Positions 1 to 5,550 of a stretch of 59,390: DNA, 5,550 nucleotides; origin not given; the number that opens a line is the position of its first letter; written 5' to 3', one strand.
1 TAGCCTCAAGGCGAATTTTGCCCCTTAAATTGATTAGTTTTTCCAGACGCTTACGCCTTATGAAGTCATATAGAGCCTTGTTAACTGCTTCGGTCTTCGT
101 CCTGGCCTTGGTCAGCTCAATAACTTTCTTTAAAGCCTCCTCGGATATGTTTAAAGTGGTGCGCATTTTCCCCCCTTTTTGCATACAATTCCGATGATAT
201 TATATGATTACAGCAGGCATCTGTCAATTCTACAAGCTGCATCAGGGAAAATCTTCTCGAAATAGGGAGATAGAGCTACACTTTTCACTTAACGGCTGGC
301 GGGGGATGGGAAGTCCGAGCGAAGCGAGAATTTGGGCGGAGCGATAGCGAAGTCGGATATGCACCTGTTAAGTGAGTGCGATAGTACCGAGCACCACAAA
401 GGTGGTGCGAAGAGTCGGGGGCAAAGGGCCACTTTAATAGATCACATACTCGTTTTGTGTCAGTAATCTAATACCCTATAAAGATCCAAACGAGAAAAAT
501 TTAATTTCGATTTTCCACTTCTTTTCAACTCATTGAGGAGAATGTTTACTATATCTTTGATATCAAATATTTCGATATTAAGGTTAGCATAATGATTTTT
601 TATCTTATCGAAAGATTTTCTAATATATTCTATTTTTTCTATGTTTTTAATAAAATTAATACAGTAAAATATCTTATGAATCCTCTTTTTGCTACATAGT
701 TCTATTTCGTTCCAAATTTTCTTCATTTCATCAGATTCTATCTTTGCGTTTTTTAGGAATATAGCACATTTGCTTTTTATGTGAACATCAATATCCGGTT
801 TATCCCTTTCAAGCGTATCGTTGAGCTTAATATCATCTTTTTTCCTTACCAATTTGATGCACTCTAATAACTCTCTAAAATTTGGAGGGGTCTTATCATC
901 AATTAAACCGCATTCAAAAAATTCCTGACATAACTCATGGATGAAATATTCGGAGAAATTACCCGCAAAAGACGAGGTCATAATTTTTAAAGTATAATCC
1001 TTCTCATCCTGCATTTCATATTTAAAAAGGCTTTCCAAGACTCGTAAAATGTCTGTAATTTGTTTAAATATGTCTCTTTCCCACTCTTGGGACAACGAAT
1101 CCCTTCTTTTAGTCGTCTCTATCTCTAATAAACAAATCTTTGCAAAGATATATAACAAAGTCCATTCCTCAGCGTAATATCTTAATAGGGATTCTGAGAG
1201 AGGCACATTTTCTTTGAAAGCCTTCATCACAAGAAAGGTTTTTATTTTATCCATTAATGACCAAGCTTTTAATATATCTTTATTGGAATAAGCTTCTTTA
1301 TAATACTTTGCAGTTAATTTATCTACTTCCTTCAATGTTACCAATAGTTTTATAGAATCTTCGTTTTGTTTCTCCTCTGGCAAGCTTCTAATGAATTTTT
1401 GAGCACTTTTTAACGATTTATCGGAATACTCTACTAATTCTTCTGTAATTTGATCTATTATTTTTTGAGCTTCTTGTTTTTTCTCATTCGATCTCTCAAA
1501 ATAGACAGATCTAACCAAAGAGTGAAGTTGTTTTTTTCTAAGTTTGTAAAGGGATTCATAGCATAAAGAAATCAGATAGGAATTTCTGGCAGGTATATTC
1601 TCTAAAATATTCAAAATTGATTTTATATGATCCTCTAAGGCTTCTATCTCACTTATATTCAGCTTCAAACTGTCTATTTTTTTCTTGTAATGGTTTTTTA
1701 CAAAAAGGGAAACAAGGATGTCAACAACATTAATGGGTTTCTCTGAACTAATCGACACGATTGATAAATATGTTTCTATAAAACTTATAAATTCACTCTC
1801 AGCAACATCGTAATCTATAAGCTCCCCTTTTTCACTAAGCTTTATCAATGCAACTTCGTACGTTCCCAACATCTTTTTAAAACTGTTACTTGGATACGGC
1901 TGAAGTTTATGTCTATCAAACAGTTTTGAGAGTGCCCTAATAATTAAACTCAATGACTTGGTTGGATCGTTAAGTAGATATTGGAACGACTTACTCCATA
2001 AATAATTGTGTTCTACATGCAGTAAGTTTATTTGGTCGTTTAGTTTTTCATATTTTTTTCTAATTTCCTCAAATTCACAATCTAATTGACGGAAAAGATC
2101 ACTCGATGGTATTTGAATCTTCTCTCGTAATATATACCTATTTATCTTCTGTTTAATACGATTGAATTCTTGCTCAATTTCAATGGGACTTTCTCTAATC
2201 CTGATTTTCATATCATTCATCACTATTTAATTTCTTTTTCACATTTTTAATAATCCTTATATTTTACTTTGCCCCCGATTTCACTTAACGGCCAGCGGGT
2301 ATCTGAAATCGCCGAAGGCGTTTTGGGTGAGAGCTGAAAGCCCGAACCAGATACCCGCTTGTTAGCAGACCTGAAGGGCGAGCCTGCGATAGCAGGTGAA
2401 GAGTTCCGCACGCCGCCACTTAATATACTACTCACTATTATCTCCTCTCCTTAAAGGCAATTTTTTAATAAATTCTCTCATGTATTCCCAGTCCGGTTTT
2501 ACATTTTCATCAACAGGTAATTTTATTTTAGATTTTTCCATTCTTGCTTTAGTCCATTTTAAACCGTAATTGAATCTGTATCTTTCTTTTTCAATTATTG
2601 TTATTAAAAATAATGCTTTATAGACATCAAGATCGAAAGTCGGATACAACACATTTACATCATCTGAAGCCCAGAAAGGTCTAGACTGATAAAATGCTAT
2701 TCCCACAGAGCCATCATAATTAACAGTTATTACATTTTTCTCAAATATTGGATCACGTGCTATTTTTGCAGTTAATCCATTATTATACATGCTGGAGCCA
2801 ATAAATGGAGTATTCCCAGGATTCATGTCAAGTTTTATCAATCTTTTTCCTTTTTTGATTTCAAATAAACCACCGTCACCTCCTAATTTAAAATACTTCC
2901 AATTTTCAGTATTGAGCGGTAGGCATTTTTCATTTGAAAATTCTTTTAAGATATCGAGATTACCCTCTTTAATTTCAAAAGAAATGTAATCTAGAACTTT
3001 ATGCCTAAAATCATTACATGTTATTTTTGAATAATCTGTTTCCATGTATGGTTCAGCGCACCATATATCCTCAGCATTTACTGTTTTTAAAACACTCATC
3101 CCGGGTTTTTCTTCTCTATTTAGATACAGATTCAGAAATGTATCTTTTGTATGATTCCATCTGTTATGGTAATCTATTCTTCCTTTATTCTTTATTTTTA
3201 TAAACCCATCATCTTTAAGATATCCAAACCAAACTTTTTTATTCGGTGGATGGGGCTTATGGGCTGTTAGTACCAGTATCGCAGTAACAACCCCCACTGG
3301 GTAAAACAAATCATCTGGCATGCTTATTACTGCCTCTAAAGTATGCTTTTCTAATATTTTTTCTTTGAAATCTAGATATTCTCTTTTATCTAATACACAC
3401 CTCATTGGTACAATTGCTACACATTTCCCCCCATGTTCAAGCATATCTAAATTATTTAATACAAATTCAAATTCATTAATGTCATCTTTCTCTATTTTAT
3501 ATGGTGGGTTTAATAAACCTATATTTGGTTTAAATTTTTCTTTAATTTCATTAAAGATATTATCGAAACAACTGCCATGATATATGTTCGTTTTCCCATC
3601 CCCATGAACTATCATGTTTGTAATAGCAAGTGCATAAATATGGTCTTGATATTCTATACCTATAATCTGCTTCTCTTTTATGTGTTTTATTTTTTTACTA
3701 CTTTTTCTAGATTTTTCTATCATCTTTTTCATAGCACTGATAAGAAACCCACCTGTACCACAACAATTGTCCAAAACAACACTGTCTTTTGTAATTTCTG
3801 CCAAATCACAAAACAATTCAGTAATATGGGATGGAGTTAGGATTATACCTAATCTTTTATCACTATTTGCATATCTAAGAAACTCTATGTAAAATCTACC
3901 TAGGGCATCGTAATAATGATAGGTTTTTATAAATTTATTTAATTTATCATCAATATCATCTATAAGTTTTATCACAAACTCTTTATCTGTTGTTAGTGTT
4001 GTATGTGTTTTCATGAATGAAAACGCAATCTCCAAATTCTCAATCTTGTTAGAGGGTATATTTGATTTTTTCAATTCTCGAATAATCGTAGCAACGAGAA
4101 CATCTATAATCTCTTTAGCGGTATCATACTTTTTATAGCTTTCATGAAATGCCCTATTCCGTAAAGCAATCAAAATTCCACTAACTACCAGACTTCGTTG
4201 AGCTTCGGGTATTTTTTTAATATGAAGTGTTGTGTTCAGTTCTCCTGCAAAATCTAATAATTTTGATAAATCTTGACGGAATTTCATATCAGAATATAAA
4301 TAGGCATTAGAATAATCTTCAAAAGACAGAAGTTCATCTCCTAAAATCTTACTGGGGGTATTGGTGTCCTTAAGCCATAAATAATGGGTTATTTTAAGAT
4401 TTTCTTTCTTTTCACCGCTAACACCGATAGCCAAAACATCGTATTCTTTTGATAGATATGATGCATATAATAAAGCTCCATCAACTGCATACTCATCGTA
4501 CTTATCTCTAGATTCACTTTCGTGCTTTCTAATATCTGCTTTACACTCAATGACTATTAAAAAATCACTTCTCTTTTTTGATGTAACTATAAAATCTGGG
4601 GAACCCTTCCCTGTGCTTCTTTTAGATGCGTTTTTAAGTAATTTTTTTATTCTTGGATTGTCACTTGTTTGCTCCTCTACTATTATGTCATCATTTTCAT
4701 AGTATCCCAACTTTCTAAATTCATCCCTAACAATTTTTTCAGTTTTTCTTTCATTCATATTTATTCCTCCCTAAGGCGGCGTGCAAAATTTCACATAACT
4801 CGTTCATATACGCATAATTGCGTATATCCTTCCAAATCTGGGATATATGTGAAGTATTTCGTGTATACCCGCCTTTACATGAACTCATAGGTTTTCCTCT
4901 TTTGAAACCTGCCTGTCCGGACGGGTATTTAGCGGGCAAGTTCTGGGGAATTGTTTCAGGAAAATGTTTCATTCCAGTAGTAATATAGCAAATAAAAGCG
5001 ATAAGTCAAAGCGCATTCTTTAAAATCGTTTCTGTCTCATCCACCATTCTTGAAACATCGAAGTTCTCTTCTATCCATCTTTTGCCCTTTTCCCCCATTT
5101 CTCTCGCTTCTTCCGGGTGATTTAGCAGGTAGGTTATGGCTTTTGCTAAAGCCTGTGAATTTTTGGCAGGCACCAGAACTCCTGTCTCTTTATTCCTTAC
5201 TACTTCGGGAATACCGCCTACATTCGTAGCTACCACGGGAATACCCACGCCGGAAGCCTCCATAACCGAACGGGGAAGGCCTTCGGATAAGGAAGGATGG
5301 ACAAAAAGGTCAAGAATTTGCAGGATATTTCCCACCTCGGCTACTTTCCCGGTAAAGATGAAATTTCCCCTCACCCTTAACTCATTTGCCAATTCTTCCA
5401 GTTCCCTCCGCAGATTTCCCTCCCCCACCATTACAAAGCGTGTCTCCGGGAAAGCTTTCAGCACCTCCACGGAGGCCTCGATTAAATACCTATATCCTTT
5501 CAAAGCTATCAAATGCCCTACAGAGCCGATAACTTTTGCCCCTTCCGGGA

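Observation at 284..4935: Conserved GC-rich structured element alternating with AT-rich ORFs: an attC-like gene-cassette architecture with no integrase in view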

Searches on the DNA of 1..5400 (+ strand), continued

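Call 53: search_with_rna_model(model_id=R1, sources=[L048, L049, L050, L051, L052, L053, L054, L055, L056, L057, L058, L059, L060, L061, L062, L063, L064, L065, L066, L067, L068, L069, L070, L071, L072, L073, L074, L075, L076, L077, L078, L079, L080, L081, L082, L083, L084, L085, L086, L087, L088, L089, L090, L091, L092, L093, L094, L095, L096, L097, L098, L099, L100, L101, L102, L103, L104, L105, L106, L107, L108, L109, L110, L111, L112, L113, L114, L115, L116, L117, L118, L119, L120, L121, L122, L123, L124, L125, L126, L127, L128, L129, L130, L131, L132, L133, L134, L135, L136, L137, L138, L139, L140, L141, L142, L143, L144, L145, L146, L147], max_evalue=0.01)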
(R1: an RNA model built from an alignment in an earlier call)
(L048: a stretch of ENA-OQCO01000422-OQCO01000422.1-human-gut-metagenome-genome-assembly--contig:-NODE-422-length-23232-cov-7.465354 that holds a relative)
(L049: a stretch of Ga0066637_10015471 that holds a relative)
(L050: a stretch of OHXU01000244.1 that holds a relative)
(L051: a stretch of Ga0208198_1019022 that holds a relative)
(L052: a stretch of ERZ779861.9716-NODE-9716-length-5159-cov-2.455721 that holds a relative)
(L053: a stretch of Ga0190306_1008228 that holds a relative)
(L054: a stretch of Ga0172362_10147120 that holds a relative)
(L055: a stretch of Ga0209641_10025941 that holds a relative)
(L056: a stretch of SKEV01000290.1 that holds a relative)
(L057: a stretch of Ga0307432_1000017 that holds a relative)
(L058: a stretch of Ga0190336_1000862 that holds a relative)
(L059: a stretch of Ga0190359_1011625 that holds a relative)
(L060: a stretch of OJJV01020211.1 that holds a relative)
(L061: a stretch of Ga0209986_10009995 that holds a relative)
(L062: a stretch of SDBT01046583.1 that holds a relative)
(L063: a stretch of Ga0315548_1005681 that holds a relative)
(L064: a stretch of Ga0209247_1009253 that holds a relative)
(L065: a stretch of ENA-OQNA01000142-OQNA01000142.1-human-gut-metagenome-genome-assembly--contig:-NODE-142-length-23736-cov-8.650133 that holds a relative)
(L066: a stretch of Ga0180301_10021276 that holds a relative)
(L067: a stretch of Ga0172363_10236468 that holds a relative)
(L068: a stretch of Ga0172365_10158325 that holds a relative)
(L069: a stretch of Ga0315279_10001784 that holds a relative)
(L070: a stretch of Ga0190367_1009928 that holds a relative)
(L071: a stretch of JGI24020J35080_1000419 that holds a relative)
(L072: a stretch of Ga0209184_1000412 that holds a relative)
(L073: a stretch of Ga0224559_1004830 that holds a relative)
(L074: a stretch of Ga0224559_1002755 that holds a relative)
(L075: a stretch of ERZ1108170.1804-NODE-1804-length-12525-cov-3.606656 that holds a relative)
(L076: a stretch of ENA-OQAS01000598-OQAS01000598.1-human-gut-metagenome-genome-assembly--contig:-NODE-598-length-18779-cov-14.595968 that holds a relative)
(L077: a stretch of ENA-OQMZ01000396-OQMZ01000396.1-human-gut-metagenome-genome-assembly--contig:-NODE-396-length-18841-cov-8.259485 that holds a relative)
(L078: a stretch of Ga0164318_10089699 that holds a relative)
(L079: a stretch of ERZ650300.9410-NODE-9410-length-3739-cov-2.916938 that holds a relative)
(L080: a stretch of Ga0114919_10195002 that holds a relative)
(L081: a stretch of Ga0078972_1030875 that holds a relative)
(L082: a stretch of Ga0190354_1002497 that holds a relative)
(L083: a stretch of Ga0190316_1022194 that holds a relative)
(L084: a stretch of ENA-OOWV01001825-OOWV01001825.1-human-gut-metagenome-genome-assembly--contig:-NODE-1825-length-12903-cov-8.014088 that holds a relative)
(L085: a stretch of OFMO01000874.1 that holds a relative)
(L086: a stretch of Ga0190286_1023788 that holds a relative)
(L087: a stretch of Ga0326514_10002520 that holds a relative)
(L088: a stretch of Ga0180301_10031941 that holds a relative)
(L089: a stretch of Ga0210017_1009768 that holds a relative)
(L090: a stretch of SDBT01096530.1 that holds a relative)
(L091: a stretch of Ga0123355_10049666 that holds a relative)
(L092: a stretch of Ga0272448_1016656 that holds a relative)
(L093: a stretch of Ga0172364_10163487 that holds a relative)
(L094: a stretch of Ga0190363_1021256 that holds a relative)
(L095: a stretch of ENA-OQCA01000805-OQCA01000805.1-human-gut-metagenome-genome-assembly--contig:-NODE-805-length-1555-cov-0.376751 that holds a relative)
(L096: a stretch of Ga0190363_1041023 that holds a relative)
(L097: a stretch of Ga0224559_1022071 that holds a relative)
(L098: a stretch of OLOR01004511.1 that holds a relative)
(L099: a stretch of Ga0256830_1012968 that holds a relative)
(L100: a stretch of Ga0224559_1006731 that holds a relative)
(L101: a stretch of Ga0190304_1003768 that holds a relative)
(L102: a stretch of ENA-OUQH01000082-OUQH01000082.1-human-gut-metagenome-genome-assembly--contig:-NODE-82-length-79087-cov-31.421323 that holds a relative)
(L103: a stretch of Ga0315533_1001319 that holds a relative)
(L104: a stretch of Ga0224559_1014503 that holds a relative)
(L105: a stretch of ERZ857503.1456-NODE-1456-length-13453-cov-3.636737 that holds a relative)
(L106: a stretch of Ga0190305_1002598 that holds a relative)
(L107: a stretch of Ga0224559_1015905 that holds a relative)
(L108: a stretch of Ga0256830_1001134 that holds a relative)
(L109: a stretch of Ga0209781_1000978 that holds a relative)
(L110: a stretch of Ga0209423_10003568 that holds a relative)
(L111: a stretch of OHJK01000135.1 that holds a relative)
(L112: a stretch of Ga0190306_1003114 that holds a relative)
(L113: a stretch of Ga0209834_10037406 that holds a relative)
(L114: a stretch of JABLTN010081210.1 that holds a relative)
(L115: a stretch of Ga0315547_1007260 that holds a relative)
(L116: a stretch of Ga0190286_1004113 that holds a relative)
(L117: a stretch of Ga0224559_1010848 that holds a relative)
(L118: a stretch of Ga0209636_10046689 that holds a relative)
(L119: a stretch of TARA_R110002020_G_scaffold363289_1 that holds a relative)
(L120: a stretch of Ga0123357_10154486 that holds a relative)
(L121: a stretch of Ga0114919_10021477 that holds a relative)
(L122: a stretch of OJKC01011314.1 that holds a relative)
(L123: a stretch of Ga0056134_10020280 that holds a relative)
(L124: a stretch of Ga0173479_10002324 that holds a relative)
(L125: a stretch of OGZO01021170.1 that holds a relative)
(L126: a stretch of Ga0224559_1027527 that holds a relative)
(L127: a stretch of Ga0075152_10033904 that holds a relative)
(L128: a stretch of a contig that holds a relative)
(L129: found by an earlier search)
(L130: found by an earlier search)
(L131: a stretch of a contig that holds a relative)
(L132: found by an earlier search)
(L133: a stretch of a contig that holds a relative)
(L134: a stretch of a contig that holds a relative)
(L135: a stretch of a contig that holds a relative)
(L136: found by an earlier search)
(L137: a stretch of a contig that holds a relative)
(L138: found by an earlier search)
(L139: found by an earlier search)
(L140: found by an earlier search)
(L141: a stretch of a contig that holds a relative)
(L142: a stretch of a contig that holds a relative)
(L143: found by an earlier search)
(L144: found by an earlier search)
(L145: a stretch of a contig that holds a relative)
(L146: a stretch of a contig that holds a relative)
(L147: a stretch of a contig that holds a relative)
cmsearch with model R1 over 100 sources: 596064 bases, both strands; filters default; matches with E-value up to 0.01: 104.
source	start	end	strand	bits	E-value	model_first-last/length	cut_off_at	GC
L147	1327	1419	-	104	1.3e-21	1-93/93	no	0.53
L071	3678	3770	+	100.8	8.1e-21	1-93/93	no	0.55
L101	5409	5501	+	100.5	9.5e-21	1-93/93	no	0.53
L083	138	230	+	94.7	2.3e-19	1-93/93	no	0.54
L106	3370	3462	-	93.3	4.8e-19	1-93/93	no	0.54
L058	5545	5637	-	88.9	5.6e-18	1-93/93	no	0.55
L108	3332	3424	-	87.4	1.3e-17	1-93/93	no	0.53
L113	939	1034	+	87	1.6e-17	1-93/93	no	0.53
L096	335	431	+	82.7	1.6e-16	1-93/93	no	0.53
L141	11014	11101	+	81.7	2.9e-16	1-93/93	no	0.5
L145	2309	2396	-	81.7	2.9e-16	1-93/93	no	0.5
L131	2205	2293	+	81.2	3.8e-16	1-93/93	no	0.51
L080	1286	1369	-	81.1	4e-16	1-93/93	no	0.55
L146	1006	1101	+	81.1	4.1e-16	1-93/93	no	0.48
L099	1012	1096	+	79.9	7.8e-16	1-93/93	no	0.53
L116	863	961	+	78.4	1.8e-15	1-93/93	no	0.52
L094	1324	1413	+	77.1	3.6e-15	1-93/93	no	0.49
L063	2849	2944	+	75.9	7.2e-15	1-93/93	no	0.44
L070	2014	2108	-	75.5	8.6e-15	1-93/93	no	0.49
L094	2395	2496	+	74.5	1.6e-14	1-93/93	no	0.54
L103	9430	9525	+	73.9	2.1e-14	1-93/93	no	0.46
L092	1095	1193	+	73.2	3.1e-14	1-93/93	no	0.48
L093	689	778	+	73.1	3.4e-14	1-93/93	no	0.42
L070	2609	2702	-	73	3.5e-14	1-93/93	no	0.49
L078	897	988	-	72.8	3.9e-14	1-93/93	no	0.51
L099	179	271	+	72.8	3.9e-14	1-93/93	no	0.52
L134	557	653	-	72.6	4.4e-14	1-93/93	no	0.4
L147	6929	7012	-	72.1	5.7e-14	1-93/93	no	0.49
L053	1529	1624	-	71.6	7.5e-14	1-93/93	no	0.49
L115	3744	3840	+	71.6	7.6e-14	1-93/93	no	0.54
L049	2280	2378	-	71.3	8.8e-14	1-93/93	no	0.47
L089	6724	6822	-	71.3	8.8e-14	1-93/93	no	0.47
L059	223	318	+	70.2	1.6e-13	1-93/93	no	0.47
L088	148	246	+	70.1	1.8e-13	1-93/93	no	0.53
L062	682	771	+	69.6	2.3e-13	1-93/93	no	0.47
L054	923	1018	+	69.1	2.9e-13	1-93/93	no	0.54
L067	604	699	-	69.1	2.9e-13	1-93/93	no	0.54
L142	1538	1620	+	68.2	4.8e-13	1-93/93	no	0.49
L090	336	432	+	67.5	7.3e-13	1-93/93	no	0.54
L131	221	310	+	67.4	7.8e-13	1-93/93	no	0.5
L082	592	690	-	66.5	1.2e-12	1-93/93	no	0.57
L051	1226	1324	-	66.4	1.3e-12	1-93/93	no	0.53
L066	3778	3867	-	65.8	1.9e-12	1-93/93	no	0.49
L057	2782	2886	-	65.1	2.7e-12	1-93/93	no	0.55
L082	2144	2244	-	65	2.9e-12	1-93/93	no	0.52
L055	691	786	+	64.1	4.8e-12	1-93/93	no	0.47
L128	910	999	-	64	4.8e-12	1-93/93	no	0.53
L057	4184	4279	-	63.9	5.3e-12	1-93/93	no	0.46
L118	2509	2604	+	63.9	5.3e-12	1-93/93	no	0.46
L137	1962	2062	-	63.8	5.6e-12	1-93/93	no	0.53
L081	456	547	+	63.8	5.7e-12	1-93/93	no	0.51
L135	3211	3304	-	63.6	6.4e-12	1-93/93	no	0.48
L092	5712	5810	+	63.2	7.9e-12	1-93/93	no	0.51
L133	609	708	+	62.7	1e-11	1-93/93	no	0.56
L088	2430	2519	+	62.3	1.2e-11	1-93/93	no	0.42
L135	2204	2299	-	60.1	4.2e-11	1-93/93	no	0.59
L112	1496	1585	+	59.9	4.8e-11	1-93/93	no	0.51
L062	1760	1851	+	59.9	4.8e-11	1-93/93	no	0.51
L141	9986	10102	+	59.8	5.2e-11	1-93/93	no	0.49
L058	158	250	-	59.7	5.2e-11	1-93/93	no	0.53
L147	6022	6117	-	59.3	6.6e-11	1-93/93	no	0.51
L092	6317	6411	+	59.1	7.4e-11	1-93/93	no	0.46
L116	163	250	+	58.6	9.5e-11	1-93/93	no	0.45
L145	127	222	-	58.2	1.2e-10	1-93/93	no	0.53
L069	7792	7890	+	58.2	1.2e-10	1-93/93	no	0.46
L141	6230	6328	+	58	1.3e-10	1-93/93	no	0.49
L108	12608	12706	-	55.5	5.4e-10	1-93/93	no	0.54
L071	4381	4477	+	55.5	5.4e-10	1-93/93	no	0.57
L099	3166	3259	+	54.6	8.8e-10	1-93/93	no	0.53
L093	1382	1475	+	54.3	1e-09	1-93/93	no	0.43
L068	1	76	-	54.1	1.1e-09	1-78/93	3'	0.41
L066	2260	2358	-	54.1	1.2e-09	1-93/93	no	0.52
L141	4432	4521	+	53.6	1.5e-09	1-93/93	no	0.51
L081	5054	5150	+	53.6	1.5e-09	1-93/93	no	0.47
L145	4670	4756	-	52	3.6e-09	1-93/93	no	0.48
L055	100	183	+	51.9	3.9e-09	1-93/93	no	0.56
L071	2236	2327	+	51.6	4.6e-09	1-93/93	no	0.5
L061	6404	6499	+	51.1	5.9e-09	1-93/93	no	0.56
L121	4640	4735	+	51.1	5.9e-09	1-93/93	no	0.56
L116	2429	2524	+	49.7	1.3e-08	1-93/93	no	0.52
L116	4351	4444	+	48.8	2.1e-08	1-93/93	no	0.48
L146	432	513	+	48.8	2.1e-08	1-93/93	no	0.5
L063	1890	1985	+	47.7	4e-08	1-93/93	no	0.41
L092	2543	2641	+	47.6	4e-08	1-93/93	no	0.57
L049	3191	3280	-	47.3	4.8e-08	1-93/93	no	0.47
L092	138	228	+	47.3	4.9e-08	1-93/93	no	0.45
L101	62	154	+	45.7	1.2e-07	1-93/93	no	0.47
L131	1870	1964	+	45.5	1.3e-07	1-93/93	no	0.46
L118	743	835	+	44.6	2.2e-07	1-93/93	no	0.51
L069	2798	2888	+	44.1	2.8e-07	1-93/93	no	0.38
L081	2402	2501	+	43.6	3.8e-07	1-93/93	no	0.5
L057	5953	6045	-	42.8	5.9e-07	1-93/93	no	0.52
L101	1102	1198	+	41.6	1.1e-06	1-93/93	no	0.52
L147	5629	5724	-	41.3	1.3e-06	1-93/93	no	0.5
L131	1115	1210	+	40.9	1.6e-06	1-93/93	no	0.49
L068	587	688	-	40.3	2.3e-06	1-93/93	no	0.48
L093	77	178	+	40.3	2.3e-06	1-93/93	no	0.48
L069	513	604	+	40.3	2.4e-06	1-93/93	no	0.45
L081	4322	4418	+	39.9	2.9e-06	1-93/93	no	0.41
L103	7845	7930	+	35.7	2.9e-05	1-93/93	no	0.51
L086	660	752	+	33.5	9.8e-05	1-93/93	no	0.44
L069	1438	1540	+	32.2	0.0002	1-93/93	no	0.49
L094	481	574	+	28.4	0.0017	1-93/93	no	0.53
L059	863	949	-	28.2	0.0018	1-93/93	no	0.32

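Call 54: search_with_rna_model(model_id=R1, sources=[L148, L149, L150, L151, L152, L153, L154, L155, L156, L157, L158, L159, L160, L161, L162, L163, L164, L165, L166, L167, L168, L169, L170, L171], max_evalue=0.01)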
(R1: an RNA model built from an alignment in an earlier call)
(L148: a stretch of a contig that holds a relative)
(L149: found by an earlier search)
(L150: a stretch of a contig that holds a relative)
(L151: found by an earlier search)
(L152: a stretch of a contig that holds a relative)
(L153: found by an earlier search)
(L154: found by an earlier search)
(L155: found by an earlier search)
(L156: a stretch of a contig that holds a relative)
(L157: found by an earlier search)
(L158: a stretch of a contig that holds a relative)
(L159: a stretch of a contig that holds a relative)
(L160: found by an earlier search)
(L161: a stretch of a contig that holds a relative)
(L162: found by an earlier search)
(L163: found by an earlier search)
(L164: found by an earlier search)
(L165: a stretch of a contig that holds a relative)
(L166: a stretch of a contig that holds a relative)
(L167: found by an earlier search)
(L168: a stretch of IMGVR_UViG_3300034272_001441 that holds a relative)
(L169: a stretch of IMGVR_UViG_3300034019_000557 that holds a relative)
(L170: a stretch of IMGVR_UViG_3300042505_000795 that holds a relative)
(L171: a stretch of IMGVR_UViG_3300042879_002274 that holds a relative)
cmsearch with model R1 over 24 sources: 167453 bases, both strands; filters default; matches with E-value up to 0.01: 22.
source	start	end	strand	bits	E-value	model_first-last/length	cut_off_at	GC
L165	1919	2005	-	85.9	8.3e-18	1-93/93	no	0.47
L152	1516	1612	-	82.7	4.6e-17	1-93/93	no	0.53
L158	2147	2243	+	72.6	1.2e-14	1-93/93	no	0.4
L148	3871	3963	+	66.9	2.8e-13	1-93/93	no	0.52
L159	2336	2434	-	66.5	3.6e-13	1-93/93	no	0.56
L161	3473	3568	+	62.7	2.9e-12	1-93/93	no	0.44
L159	1036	1114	-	62.4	3.4e-12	1-93/93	no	0.44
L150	937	1032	-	59.5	1.6e-11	1-93/93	no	0.42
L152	390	492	-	57.2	5.8e-11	1-93/93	no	0.54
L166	2269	2359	-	57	6.5e-11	1-93/93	no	0.51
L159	3389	3476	-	55.4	1.6e-10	1-93/93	no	0.49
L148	102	195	+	54.9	2.1e-10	1-93/93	no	0.57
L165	181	279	-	51.6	1.3e-09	1-93/93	no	0.47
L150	2870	2964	-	51.6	1.3e-09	1-93/93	no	0.49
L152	2219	2317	-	50.4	2.5e-09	1-93/93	no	0.53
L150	4046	4141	-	50.1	2.9e-09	1-93/93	no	0.53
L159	1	82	-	49.7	3.6e-09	1-93/93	no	0.52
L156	4797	4898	+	48.6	6.7e-09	1-93/93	no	0.54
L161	1285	1381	+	47.4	1.3e-08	1-93/93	no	0.43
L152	2930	3034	-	44.3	7.3e-08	1-93/93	no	0.52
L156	3854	3935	+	42.5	2e-07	1-93/93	no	0.46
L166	2723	2821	-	31.9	6.7e-05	1-93/93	no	0.38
